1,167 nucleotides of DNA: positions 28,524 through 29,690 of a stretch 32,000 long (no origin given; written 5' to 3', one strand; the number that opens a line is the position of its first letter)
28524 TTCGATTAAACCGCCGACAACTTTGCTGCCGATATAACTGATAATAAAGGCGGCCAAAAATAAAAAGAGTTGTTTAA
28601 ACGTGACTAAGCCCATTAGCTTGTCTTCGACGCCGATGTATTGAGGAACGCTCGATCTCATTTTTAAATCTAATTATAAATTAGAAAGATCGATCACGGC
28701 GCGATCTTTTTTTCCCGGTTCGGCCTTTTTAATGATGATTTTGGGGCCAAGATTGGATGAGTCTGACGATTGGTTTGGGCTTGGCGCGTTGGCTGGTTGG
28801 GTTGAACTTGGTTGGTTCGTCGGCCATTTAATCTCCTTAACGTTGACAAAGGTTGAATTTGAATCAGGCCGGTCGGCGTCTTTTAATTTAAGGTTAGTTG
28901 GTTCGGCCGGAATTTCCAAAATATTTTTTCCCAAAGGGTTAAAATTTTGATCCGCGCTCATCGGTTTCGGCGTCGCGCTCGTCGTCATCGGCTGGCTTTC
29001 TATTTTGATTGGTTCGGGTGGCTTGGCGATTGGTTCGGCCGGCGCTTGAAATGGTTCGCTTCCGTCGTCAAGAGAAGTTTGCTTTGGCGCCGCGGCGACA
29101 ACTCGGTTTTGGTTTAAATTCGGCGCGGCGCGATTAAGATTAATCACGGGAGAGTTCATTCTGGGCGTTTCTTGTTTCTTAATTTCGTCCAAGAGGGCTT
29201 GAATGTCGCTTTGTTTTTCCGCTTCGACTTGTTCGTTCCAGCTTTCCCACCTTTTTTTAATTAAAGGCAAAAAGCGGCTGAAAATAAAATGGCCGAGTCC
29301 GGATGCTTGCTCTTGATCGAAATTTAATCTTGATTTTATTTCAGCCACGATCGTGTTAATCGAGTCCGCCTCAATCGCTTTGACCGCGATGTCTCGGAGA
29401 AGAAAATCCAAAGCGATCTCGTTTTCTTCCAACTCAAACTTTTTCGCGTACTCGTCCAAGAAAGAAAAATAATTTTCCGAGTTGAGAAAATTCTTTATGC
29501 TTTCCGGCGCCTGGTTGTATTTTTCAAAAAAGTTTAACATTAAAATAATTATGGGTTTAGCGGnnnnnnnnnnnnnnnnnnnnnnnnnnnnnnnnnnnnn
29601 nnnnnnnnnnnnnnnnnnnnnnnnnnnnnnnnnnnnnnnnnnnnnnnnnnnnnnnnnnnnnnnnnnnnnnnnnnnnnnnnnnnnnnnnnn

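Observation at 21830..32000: Eleven-gene, translationally coupled minimal T4SS-like operon next to the replication origin, lacking DNA-transfer genes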

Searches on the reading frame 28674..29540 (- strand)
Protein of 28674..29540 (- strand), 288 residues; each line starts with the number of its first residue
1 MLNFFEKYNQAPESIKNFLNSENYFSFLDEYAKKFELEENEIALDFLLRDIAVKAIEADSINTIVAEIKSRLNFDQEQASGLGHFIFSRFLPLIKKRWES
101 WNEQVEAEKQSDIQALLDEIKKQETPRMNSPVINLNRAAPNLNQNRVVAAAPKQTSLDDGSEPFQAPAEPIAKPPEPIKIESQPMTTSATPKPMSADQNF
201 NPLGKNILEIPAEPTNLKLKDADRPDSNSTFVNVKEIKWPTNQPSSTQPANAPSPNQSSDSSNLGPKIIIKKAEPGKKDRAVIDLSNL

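Call 4: search_protein_families(library=pfam, max_evalue=0.1, proteins=[window:28674-29540:-])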
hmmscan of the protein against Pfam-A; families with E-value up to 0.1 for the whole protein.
window:28674-29540:- (288 aa): 0 families

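Call 5: search_protein_families(library=ncbifam, max_evalue=0.1, proteins=[window:28674-29540:-])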
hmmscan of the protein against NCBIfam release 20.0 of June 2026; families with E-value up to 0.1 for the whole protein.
window:28674-29540:- (288 aa): 0 families

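Call 20: find_encoding_contigs(protein=window:28674-29540:-, flank=10000, max_places=4)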
Protein window:28674-29540:- (288 aa): 2 contigs read that carry it; 2 places shown.
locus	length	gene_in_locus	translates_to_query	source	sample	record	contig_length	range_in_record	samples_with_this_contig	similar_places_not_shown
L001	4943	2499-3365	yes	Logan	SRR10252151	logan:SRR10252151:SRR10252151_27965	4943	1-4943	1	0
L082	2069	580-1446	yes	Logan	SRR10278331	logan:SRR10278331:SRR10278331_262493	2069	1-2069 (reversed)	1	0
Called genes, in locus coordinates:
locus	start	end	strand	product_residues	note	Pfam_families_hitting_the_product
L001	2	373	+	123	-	?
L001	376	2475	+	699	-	-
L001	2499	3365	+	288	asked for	-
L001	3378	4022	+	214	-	-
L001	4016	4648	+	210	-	PF26593:TraC-like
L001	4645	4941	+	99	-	?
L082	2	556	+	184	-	?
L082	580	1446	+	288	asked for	-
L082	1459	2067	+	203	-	?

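Call 89: search_solved_structures(query=A3, max_evalue=1)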
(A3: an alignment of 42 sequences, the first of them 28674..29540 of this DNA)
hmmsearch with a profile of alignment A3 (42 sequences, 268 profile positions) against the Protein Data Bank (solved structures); distinct sequences matched with E-value up to 1: 1.
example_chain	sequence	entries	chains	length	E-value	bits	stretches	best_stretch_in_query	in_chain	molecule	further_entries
5mrc_QQ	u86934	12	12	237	0.51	13.6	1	19-75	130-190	uS17m | 37S ribosomal protein S17, mitochondrial | Small ribosomal subunit protein uS17m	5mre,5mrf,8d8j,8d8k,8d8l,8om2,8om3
